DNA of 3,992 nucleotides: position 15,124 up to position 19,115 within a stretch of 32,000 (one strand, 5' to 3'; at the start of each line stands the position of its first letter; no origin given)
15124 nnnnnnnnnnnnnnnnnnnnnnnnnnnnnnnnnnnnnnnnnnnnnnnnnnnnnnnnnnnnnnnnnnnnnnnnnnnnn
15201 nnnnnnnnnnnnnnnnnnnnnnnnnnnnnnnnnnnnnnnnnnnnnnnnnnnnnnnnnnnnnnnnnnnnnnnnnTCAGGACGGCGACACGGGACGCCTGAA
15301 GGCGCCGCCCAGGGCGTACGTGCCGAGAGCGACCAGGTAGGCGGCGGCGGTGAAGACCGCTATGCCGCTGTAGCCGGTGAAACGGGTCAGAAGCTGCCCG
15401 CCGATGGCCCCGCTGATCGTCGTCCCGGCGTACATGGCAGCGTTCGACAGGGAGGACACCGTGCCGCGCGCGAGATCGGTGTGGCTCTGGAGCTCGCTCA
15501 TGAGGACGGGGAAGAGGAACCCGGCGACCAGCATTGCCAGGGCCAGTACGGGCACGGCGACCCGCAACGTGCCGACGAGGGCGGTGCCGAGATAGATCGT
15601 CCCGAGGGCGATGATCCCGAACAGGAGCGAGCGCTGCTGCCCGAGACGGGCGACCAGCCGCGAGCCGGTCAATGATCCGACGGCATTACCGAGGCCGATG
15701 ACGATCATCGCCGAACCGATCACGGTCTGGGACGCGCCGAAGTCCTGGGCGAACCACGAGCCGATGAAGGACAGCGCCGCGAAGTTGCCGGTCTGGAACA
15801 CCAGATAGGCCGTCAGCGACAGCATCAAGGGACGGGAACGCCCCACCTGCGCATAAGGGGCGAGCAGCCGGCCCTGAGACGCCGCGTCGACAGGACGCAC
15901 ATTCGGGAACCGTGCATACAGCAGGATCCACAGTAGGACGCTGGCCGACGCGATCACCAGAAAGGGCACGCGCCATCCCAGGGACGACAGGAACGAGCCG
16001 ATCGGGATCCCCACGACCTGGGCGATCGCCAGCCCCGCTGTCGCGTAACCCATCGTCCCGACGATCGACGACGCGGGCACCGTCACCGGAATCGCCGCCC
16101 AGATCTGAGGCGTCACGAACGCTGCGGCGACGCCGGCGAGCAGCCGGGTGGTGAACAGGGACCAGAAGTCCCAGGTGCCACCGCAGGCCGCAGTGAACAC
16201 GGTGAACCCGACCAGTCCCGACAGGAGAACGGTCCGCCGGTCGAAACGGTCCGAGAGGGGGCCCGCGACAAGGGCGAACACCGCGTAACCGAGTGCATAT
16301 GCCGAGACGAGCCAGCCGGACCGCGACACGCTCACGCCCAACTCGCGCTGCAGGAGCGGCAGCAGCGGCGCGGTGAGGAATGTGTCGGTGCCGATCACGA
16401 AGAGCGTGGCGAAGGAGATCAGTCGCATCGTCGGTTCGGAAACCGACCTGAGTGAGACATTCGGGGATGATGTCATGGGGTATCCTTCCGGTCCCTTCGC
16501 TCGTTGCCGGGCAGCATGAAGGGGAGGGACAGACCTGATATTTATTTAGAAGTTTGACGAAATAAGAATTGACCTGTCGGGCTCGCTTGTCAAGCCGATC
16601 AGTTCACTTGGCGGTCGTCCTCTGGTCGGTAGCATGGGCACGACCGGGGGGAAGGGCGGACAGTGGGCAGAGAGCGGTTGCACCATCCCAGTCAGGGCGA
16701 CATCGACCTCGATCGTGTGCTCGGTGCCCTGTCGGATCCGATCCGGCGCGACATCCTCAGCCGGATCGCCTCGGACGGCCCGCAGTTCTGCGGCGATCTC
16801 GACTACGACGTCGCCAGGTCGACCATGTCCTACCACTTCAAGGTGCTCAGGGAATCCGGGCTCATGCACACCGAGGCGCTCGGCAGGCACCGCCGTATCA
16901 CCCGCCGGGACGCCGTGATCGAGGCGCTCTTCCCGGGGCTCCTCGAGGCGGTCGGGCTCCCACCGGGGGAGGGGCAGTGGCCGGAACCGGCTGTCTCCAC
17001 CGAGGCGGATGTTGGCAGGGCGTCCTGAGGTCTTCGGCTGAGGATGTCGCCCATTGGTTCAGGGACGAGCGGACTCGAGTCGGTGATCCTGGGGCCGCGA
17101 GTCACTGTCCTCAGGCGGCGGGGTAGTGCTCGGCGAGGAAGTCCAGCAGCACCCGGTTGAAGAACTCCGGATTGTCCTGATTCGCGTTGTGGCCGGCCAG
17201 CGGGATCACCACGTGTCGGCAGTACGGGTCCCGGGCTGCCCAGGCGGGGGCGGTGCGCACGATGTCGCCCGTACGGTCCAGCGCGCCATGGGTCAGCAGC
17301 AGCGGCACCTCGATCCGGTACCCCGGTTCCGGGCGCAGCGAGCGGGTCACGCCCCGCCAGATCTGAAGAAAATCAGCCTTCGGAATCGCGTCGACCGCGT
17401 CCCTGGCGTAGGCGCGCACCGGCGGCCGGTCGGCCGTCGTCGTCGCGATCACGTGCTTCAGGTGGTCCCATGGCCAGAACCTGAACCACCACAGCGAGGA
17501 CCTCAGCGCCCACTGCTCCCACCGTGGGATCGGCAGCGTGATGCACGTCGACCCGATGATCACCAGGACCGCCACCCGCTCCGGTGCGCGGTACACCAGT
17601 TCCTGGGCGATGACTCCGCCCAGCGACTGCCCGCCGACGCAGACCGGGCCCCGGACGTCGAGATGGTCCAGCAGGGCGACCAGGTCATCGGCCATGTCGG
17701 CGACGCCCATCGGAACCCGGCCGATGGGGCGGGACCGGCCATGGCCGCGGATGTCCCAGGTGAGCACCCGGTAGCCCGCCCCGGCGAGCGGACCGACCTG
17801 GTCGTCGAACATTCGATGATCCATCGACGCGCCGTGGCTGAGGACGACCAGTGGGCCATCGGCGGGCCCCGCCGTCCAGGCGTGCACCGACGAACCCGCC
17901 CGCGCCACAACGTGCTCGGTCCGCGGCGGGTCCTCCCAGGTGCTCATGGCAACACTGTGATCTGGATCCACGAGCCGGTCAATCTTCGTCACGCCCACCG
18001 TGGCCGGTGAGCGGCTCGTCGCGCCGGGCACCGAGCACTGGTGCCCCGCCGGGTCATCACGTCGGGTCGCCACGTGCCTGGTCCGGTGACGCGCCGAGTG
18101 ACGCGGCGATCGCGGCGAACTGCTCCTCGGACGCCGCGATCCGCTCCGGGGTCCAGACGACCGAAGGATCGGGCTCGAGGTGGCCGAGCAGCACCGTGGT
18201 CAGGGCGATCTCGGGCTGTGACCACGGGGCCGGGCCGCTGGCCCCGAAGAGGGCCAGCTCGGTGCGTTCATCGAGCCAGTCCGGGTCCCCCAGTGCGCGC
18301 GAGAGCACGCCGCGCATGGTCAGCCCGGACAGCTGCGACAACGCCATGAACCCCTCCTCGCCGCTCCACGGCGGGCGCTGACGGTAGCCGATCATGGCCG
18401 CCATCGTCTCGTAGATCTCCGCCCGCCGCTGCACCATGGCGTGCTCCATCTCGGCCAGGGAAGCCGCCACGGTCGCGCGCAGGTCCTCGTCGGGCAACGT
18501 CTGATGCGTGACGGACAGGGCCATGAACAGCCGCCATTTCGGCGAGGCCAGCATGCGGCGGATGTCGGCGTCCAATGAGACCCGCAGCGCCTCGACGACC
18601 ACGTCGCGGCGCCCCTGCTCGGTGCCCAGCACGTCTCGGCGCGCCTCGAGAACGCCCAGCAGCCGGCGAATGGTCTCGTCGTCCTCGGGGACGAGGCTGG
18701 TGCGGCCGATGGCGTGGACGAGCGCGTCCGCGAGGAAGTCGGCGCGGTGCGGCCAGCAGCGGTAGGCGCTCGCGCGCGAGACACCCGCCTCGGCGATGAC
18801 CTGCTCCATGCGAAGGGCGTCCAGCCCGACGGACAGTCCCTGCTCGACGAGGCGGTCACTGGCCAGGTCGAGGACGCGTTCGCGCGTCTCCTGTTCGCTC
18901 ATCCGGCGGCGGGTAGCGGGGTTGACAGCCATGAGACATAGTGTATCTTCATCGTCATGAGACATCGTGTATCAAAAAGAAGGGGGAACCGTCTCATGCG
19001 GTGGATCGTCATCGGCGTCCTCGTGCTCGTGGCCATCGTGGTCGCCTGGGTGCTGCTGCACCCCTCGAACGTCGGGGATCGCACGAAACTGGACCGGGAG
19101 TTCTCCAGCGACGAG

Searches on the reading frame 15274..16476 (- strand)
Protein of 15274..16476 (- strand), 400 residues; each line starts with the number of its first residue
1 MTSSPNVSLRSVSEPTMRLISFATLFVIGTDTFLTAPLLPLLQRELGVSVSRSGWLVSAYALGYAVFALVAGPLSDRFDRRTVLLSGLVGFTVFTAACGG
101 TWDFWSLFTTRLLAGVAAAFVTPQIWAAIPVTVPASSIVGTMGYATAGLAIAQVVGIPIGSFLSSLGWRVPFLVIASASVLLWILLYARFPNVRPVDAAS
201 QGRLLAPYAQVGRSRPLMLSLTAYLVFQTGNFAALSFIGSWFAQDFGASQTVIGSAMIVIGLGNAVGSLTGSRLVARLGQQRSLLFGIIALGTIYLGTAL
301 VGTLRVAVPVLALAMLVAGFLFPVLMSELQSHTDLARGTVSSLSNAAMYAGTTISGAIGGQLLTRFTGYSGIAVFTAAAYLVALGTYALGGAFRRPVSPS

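Call 5: search_protein_families(library=pfam, proteins=[window:15274-16476:-], max_evalue=0.01)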
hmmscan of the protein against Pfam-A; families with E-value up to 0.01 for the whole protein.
window:15274-16476:- (400 aa): 4 families
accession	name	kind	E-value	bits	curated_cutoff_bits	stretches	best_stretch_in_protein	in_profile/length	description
PF07690.21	MFS_1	-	6.4e-52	177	33.4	2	22-352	2-343/347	Major Facilitator Superfamily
PF06779.20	MFS_4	-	4.4e-14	53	26.3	1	28-383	5-358/364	Uncharacterised MFS-type transporter YbfB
PF05977.19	MFS_3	-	2.1e-10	40.1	27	1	58-314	52-317/524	Transmembrane secretion effector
PF00083.30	Sugar_tr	-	2.5e-09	37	22.3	1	46-187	32-189/452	Sugar (and other) transporter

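Call 50: find_encoding_contigs(protein=window:15274-16476:-, flank=10000, max_places=6)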
Protein window:15274-16476:- (400 aa): 14 contigs read that carry it; 6 places shown.
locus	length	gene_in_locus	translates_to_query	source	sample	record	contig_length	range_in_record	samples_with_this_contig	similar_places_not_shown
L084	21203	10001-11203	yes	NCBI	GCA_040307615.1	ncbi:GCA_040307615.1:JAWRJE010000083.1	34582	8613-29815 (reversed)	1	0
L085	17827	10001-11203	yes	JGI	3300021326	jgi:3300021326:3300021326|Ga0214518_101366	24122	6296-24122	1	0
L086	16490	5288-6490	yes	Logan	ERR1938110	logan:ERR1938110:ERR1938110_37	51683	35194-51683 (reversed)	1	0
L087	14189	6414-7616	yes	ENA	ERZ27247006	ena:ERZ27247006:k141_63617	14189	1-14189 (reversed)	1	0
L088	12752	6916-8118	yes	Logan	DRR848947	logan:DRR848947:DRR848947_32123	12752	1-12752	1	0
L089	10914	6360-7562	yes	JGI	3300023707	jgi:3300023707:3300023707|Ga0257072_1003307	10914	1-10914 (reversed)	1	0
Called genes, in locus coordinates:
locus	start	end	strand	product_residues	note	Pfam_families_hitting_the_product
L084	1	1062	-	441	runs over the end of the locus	PF12704:MacB_PCD, PF02687:FtsX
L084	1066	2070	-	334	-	PF07705:CARDB (faint)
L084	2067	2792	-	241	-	PF00005:ABC_tran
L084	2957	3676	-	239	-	PF13398:Peptidase_M50B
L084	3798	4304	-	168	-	-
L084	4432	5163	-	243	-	-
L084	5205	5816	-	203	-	-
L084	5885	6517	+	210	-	PF03458:Gly_transporter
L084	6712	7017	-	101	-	PF05495:zf-CHY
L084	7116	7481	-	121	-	PF00173:Cyt-b5 (weak)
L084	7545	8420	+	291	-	-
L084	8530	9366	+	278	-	PF00561:Abhydrolase_1, PF12146:Hydrolase_4, PF12697:Abhydrolase_6, PF20408:Abhydrolase_11 (faint)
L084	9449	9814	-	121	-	PF12840:HTH_20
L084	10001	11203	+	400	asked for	PF00083:Sugar_tr, PF05977:MFS_3, PF06779:MFS_4, PF07690:MFS_1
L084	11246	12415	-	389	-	PF07690:MFS_1, PF00083:Sugar_tr (weak), PF12832:MFS_1_like (faint), PF07690:MFS_1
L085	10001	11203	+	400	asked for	PF00083:Sugar_tr, PF05977:MFS_3, PF06779:MFS_4, PF07690:MFS_1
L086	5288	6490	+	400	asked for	PF00083:Sugar_tr, PF05977:MFS_3, PF06779:MFS_4, PF07690:MFS_1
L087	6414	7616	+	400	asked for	PF00083:Sugar_tr, PF05977:MFS_3, PF06779:MFS_4, PF07690:MFS_1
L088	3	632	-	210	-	?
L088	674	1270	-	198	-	-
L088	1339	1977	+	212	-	PF03458:Gly_transporter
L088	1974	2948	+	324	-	-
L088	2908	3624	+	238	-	-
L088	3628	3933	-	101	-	PF05495:zf-CHY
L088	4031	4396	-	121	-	PF00173:Cyt-b5 (weak)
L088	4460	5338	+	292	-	-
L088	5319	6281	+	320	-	PF00561:Abhydrolase_1, PF12146:Hydrolase_4, PF12697:Abhydrolase_6, PF20408:Abhydrolase_11 (weak)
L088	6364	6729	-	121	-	PF12840:HTH_20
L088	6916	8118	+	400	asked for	PF00083:Sugar_tr, PF05977:MFS_3, PF06779:MFS_4, PF07690:MFS_1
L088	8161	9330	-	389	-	PF07690:MFS_1, PF00083:Sugar_tr (weak), PF12832:MFS_1_like (faint), PF07690:MFS_1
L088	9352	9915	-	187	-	PF00440:TetR_N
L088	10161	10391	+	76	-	-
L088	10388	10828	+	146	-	PF01850:PIN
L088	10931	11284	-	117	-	-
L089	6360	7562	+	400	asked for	PF00083:Sugar_tr, PF05977:MFS_3, PF06779:MFS_4, PF07690:MFS_1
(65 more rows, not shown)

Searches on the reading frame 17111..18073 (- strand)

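Call 79: search_protein_families(library=pfam, proteins=[window:17111-18073:-], max_evalue=0.001)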
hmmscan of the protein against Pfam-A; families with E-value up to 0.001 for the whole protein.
window:17111-18073:- (320 aa): 4 families
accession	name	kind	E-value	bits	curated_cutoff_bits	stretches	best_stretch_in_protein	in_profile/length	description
PF00561.26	Abhydrolase_1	-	1.2e-22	81.2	25.8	1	74-199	1-126/245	alpha/beta hydrolase fold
PF12146.15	Hydrolase_4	-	2.1e-22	80.1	27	1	75-270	6-206/239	Serine aminopeptidase, S33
PF12697.13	Abhydrolase_6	-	1.2e-18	69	26.3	1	76-307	1-216/217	Alpha/beta hydrolase family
PF20408.4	Abhydrolase_11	-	4.9e-05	23.6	27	1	75-172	4-104/193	Alpha/beta hydrolase domain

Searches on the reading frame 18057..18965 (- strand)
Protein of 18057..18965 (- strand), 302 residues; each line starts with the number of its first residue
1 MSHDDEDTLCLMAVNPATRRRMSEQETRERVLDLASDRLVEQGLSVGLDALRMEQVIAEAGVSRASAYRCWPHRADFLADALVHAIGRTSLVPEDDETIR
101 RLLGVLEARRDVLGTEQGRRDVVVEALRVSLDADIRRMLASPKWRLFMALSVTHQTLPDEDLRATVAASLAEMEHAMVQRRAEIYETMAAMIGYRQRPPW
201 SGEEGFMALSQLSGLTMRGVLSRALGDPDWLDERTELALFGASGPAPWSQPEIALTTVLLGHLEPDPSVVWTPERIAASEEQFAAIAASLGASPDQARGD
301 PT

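Call 79: search_protein_families(library=pfam, proteins=[window:18057-18965:-], max_evalue=0.001)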
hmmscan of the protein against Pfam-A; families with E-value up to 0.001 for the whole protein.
window:18057-18965:- (302 aa): 1 family
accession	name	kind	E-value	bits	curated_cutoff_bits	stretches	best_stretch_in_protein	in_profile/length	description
PF00440.29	TetR_N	-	0.00015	21.9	24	1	46-79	12-45/47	Bacterial regulatory proteins, tetR family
